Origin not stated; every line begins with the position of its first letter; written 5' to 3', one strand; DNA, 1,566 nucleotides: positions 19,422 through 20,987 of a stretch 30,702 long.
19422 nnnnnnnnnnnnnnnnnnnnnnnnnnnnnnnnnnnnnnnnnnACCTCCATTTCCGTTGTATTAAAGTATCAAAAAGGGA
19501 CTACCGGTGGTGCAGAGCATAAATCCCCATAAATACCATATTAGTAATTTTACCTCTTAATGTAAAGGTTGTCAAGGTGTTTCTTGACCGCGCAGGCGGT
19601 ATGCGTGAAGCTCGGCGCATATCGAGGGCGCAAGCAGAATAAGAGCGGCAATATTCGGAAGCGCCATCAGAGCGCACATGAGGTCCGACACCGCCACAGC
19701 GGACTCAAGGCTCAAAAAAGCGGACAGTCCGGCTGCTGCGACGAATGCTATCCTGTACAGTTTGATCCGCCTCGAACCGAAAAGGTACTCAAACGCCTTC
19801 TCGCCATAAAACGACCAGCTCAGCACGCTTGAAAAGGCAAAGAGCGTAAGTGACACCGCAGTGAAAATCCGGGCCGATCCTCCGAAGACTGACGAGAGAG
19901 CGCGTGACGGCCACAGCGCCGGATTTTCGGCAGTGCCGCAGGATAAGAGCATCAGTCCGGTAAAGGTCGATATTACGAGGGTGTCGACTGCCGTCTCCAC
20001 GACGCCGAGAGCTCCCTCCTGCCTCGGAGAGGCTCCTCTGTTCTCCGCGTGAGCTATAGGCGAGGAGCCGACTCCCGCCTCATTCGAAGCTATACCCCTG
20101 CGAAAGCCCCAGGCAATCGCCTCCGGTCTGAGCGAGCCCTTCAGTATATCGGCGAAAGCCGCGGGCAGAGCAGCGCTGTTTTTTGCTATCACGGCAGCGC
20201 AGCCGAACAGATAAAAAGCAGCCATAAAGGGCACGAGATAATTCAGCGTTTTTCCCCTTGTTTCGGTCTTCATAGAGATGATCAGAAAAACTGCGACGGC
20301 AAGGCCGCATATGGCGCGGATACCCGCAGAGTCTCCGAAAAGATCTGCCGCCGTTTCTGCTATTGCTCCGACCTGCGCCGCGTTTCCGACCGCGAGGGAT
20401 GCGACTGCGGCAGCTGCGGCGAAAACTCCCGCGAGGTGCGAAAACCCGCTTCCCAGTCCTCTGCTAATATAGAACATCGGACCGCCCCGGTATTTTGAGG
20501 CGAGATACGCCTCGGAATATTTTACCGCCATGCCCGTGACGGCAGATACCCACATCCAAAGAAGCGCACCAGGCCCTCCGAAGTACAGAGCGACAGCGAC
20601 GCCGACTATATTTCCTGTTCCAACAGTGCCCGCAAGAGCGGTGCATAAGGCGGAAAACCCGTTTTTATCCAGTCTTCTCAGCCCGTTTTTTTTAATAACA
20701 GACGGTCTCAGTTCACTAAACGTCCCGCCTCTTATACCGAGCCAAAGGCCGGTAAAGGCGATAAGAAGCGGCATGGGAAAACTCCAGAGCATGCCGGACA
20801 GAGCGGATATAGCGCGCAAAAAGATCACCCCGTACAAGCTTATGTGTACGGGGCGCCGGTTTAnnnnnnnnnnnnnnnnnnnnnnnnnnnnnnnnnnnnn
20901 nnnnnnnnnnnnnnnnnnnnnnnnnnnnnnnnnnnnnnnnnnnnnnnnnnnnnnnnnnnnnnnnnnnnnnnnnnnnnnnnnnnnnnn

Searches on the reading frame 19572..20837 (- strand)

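Call 35: search_protein_families(library=pfam, proteins=[window:19572-20837:-], max_evalue=0.00001)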
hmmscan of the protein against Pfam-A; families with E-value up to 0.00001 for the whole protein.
window:19572-20837:- (421 aa): 1 family
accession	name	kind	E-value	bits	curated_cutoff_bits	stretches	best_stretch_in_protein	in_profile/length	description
PF01235.23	Na_Ala_symp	-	6.7e-87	292.8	24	1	60-416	15-382/392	Sodium:alanine symporter family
